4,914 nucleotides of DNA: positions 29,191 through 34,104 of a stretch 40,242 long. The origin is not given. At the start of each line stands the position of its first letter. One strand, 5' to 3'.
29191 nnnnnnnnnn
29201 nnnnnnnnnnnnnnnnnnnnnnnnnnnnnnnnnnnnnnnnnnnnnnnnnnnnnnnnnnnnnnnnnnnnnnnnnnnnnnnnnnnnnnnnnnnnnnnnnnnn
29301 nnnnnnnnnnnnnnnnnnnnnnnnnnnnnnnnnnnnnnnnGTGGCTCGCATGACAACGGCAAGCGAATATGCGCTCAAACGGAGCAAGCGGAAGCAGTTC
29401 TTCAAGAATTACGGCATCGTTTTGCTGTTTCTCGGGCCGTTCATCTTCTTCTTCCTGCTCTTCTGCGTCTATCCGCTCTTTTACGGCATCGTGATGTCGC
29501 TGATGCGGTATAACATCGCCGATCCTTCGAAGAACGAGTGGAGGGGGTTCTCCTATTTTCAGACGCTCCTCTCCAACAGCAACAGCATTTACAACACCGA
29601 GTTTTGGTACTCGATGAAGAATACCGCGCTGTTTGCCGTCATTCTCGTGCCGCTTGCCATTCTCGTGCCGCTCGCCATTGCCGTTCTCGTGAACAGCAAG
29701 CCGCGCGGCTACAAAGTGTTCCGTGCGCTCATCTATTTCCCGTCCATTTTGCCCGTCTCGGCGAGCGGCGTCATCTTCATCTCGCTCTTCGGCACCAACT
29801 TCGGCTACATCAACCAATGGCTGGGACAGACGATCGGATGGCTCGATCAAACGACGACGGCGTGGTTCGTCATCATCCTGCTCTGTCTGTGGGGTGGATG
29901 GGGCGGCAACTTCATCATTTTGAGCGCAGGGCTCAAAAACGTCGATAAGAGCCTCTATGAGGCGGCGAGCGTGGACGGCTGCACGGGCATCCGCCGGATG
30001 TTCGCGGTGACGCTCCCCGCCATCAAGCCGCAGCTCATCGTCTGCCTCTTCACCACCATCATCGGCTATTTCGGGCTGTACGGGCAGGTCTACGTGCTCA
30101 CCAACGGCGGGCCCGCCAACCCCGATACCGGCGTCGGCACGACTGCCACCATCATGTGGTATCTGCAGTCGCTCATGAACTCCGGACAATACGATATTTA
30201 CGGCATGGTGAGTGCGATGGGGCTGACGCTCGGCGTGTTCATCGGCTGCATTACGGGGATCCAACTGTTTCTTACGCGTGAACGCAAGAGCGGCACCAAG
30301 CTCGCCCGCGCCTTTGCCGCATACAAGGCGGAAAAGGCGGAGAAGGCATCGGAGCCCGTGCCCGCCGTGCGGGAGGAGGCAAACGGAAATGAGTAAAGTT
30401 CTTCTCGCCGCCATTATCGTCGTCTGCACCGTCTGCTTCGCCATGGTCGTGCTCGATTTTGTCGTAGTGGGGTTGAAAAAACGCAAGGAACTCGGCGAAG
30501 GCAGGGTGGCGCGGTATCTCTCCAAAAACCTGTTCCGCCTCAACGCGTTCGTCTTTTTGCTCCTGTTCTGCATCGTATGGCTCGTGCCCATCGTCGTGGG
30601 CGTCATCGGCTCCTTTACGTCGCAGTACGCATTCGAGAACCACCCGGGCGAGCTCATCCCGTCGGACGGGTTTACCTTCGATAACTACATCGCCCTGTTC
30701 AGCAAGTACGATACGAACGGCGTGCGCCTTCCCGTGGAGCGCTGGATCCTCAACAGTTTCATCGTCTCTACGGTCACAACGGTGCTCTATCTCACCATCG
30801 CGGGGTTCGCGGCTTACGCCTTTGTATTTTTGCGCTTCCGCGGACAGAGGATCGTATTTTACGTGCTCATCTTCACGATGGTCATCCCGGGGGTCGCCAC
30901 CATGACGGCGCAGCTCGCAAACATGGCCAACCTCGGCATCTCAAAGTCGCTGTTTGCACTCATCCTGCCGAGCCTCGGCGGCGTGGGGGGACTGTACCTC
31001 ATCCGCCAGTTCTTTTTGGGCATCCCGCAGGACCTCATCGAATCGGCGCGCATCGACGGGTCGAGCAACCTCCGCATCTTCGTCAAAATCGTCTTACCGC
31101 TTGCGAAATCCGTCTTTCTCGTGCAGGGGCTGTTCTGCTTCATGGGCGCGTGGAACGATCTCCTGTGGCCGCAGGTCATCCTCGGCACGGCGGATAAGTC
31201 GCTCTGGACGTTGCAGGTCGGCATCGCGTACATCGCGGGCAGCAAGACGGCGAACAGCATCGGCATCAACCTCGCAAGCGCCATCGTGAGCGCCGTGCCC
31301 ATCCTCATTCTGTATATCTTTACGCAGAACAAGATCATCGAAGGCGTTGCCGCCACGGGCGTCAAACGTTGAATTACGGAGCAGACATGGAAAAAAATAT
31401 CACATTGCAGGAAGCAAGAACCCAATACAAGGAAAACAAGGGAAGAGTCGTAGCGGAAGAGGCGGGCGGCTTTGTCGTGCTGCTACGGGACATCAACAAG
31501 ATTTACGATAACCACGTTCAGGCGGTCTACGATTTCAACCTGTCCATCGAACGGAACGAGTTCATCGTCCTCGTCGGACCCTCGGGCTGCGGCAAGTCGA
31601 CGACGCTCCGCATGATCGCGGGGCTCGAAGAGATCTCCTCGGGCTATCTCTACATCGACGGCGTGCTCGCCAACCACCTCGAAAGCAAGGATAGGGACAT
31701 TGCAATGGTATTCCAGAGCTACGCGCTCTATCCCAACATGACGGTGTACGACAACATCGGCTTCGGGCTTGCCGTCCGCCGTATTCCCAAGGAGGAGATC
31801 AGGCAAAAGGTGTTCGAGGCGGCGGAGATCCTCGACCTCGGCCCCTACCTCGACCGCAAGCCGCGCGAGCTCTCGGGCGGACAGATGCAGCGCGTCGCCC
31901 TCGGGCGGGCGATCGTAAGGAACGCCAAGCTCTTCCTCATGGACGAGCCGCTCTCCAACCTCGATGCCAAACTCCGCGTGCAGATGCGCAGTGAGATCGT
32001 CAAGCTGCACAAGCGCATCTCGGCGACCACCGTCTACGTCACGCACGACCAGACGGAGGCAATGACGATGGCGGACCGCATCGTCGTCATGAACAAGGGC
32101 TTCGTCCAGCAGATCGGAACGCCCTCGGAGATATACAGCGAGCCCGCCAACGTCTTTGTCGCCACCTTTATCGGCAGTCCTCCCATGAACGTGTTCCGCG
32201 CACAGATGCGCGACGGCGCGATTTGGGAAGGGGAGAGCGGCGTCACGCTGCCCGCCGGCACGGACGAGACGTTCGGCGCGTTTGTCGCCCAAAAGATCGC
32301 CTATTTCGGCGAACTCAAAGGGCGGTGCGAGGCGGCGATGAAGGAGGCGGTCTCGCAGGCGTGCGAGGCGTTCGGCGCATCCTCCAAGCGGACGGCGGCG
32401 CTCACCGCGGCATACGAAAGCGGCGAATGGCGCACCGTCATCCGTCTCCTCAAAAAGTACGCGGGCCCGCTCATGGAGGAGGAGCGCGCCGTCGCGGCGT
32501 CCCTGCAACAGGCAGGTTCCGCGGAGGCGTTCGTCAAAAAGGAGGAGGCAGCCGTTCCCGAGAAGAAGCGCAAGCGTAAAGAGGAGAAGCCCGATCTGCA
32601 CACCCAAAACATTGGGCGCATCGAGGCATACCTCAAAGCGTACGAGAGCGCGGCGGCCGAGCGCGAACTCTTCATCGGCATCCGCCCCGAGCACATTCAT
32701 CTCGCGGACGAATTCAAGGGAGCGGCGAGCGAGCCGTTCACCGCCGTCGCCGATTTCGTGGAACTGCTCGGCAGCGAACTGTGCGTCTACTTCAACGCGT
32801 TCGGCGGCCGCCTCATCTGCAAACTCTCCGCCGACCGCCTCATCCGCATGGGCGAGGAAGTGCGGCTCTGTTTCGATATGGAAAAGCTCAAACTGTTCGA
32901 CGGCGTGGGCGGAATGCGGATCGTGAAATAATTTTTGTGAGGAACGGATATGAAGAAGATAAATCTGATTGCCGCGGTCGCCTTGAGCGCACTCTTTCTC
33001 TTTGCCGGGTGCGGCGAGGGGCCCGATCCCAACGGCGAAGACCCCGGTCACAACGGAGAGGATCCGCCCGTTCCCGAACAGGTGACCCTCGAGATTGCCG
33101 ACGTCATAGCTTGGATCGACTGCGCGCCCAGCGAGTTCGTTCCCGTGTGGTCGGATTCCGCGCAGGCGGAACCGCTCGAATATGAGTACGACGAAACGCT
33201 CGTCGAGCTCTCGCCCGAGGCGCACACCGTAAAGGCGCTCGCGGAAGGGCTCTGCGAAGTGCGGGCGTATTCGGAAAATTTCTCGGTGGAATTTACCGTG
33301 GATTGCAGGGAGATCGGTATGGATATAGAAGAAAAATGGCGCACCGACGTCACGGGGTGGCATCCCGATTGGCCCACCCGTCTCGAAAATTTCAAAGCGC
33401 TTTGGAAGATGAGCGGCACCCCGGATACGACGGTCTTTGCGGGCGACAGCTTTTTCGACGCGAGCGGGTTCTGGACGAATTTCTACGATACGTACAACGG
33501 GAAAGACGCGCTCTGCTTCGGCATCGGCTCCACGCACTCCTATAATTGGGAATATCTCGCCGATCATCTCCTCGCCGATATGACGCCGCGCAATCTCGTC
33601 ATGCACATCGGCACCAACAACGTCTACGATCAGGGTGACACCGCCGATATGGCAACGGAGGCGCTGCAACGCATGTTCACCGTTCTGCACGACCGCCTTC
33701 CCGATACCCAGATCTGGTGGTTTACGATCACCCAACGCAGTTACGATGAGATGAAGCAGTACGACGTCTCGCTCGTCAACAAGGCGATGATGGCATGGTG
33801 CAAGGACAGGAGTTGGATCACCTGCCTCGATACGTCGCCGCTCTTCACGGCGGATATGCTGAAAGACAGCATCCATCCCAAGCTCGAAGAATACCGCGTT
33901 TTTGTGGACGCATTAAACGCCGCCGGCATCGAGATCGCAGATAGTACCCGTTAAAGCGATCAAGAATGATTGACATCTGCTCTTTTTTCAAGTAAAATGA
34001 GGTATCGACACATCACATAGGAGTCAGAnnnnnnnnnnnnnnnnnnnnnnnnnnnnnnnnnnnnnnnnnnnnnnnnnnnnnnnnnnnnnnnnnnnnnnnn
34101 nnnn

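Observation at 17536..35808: An ~18 kb LacI-headed Gram-positive PUL-like gene string in which giant uncharacterised lipoproteins occupy the place of surface glycan-binding proteins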

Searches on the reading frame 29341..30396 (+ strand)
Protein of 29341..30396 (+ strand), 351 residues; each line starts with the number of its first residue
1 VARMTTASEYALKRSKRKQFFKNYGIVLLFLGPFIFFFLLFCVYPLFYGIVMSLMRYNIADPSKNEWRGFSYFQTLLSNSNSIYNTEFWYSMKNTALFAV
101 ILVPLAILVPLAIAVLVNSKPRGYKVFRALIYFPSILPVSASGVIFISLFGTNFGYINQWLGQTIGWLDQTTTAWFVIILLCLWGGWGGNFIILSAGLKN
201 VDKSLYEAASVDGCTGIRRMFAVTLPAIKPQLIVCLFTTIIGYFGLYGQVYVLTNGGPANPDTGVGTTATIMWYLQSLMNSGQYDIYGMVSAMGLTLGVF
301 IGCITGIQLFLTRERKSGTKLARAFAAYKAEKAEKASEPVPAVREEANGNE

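Call 4: search_protein_families(library=pfam, proteins=[window:29341-30396:+], max_evalue=0.01)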
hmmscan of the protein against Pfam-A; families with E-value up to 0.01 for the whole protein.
window:29341-30396:+ (351 aa): 1 family
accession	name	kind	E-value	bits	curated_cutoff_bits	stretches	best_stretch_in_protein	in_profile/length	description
PF00528.27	BPD_transp_1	-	6.9e-16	58.9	26.4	1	109-313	4-180/184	Binding-protein-dependent transport system inner membrane component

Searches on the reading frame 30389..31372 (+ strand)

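Call 4: search_protein_families(library=pfam, proteins=[window:30389-31372:+], max_evalue=0.01)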
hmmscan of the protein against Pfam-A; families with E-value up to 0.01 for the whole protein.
window:30389-31372:+ (327 aa): 1 family
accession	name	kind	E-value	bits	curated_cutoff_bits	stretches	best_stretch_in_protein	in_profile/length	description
PF00528.27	BPD_transp_1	-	3.8e-11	43.5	26.4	1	137-312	4-175/184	Binding-protein-dependent transport system inner membrane component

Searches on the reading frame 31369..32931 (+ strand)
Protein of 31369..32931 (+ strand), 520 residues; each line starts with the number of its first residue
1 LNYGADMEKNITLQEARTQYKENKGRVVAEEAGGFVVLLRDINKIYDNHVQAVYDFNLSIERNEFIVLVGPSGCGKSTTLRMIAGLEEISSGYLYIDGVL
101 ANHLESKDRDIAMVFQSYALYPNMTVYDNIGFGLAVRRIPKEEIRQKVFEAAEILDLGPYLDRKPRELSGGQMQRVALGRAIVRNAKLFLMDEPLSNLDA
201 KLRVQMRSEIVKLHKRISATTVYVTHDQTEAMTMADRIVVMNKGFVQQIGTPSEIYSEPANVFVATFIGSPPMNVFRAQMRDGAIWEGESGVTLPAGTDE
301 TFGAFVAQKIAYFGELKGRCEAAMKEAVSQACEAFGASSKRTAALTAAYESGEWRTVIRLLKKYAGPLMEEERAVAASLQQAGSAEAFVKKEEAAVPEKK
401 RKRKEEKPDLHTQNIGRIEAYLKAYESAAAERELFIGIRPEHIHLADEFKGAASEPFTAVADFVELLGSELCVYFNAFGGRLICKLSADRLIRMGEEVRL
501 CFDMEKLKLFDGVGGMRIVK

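Call 4: search_protein_families(library=pfam, proteins=[window:31369-32931:+], max_evalue=0.01)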
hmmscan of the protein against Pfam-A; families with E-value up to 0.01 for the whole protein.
window:31369-32931:+ (520 aa): 12 families
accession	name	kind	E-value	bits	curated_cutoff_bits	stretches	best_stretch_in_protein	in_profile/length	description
PF00005.33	ABC_tran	-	2.6e-30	106.2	25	1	55-195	3-136/137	ABC transporter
PF08402.16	TOBE_2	-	1.8e-08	34.8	21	1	436-510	1-76/76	TOBE domain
PF17912.7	OB_MalK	-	6.5e-08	33.8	27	1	269-300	1-32/53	MalK OB fold domain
PF02463.25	SMC_N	-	0.00015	21.8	40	1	63-239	24-212/220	RecF/RecN/SMC N terminal domain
PF13401.12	AAA_22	-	0.00031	21.5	27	1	63-96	5-39/130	AAA domain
PF03215.21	Rad17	-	0.00042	20.8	23.8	1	60-128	42-110/186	Rad17 P-loop domain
PF13304.12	AAA_21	-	0.0016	19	27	0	65-86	1-22/304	AAA domain, putative AbiEii toxin, Type IV TA system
PF20720.3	nSTAND3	-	0.0037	17.4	27.2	0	59-84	13-38/155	Novel STAND NTPase 3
PF01637.24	ATPase_2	-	0.0051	17.1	33.2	0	61-108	18-66/225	ATPase domain predominantly from Archaea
PF24389.1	ORC-CDC6-like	-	0.0056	15.9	27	1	45-83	16-52/571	ORC-CDC6-like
PF13191.12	AAA_16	-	0.009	17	32.6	0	60-87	21-49/167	AAA ATPase domain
PF13173.12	AAA_14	-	0.0091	16.4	27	0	63-118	2-57/129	AAA domain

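Call 65: search_protein_families(library=ncbifam, proteins=[window:31369-32931:+], max_evalue=0.001)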
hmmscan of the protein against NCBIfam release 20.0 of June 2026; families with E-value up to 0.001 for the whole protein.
window:31369-32931:+ (520 aa): 186 families (the best 25 are shown)
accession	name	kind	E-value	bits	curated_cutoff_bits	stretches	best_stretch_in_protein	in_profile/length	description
NF008653.0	PRK11650.1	subfamily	2.6e-134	447.8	432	2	37-300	4-268/357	sn-glycerol-3-phosphate ABC transporter ATP-binding protein UgpC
NF008233.0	PRK11000.1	equivalog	8.3e-107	357.2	568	1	37-284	4-250/369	maltose/maltodextrin ABC transporter ATP-binding protein MalK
NF006987.0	PRK09452.1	equivalog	1.5e-94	316.8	482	1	32-281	13-259/378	spermidine/putrescine ABC transporter ATP-binding protein PotA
TIGR03265.1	PhnT2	equivalog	8.8e-94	314.6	457.7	1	39-283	7-248/353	putative 2-aminoethylphosphonate ABC transporter ATP-binding protein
NF040933.2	ABC_arch_GlcV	equivalog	1.1e-92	310.7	450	1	37-288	3-260/357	glucose ABC transporter ATP-binding protein GlcV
NF043075.1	MMSYN1_0197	equivalog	9.2e-88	294.4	550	1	36-280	2-243/341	spermidine/putrescine ABC transporter ATP-binding protein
TIGR01187.1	potA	subfamily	8.6e-86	287.9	355.6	1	68-280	1-211/325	polyamine ABC transporter ATP-binding protein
NF008513.0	PRK11432.1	equivalog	7.3e-84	281.7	496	1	37-285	7-252/351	ferric ABC transporter ATP-binding protein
NF008621.0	PRK11607.1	equivalog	7.8e-78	261.9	613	1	36-281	19-261/377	putrescine ABC transporter ATP-binding subunit PotG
TIGR00968.1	3a0106s01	subfamily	2.4e-77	259.6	342.75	1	39-270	3-233/237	sulfate ABC transporter ATP-binding protein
NF040840.2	tungstate_WtpC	equivalog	1.1e-72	245.3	440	1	52-271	15-234/347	tungstate ABC transporter ATP-binding protein WtpC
NF008105.0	PRK10851.1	equivalog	7.5e-70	235.4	502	1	40-289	6-256/362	sulfate/thiosulfate ABC transporter ATP-binding protein CysA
TIGR03258.1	PhnT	equivalog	1.2e-69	235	499.15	1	42-271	14-243/359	2-aminoethylphosphonate ABC transport system ATP-binding subunit PhnT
TIGR01186.1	proV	subfamily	3.4e-69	233.7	326.6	1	51-270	7-232/363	betaine/proline/choline family ABC transporter ATP-binding protein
TIGR03415.1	ABC_choXWV_ATP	equivalog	3.7e-59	200.6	483.75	1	49-281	36-281/382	choline ABC transporter ATP-binding protein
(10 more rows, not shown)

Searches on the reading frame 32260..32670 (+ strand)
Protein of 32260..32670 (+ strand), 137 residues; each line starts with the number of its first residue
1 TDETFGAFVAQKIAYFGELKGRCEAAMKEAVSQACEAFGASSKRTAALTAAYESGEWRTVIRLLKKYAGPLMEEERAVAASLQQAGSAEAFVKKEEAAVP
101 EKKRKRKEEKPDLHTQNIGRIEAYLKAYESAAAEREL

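Call 57: search_protein_families(library=pfam, proteins=[window:32260-32670:+], max_evalue=1)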
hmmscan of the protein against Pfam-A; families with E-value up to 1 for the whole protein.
window:32260-32670:+ (137 aa): 1 family
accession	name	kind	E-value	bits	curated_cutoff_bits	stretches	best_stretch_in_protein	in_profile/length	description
PF22757.1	GeBP-like_C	-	0.085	13.2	27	1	79-110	9-40/68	Glabrous-enhancer-binding protein-like family, C-terminal domain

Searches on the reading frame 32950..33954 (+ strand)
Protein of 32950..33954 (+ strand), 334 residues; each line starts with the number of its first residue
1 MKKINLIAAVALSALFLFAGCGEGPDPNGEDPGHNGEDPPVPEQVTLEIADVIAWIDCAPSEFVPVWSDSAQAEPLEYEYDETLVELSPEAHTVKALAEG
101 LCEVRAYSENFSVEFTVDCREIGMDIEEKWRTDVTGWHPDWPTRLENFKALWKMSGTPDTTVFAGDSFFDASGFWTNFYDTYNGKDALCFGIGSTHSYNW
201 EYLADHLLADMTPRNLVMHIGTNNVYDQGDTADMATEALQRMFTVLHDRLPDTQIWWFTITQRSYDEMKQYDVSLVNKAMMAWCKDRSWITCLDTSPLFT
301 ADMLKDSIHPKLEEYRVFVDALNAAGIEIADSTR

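Call 4: search_protein_families(library=pfam, proteins=[window:32950-33954:+], max_evalue=0.01)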
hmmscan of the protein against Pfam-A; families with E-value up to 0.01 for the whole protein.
window:32950-33954:+ (334 aa): 1 family
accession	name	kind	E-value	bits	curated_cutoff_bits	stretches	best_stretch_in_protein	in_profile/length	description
PF13472.12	Lipase_GDSL_2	-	7e-08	33.6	32.9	1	165-316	3-177/178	GDSL-like Lipase/Acylhydrolase family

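Call 47: search_solved_structures(query=window:32950-33954:+, max_evalue=0.1)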
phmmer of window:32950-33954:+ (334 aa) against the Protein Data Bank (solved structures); distinct sequences matched with E-value up to 0.1: 1.
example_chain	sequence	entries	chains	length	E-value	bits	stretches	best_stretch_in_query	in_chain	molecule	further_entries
1fxw_F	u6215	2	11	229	0.0064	18.7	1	157-263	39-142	PLATELET-ACTIVATING FACTOR ACETYLHYDROLASE IB BETA SUBUNIT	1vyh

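Call 65: search_protein_families(library=ncbifam, proteins=[window:32950-33954:+], max_evalue=0.001)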
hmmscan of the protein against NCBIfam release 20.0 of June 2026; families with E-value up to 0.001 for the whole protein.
window:32950-33954:+ (334 aa): 0 families
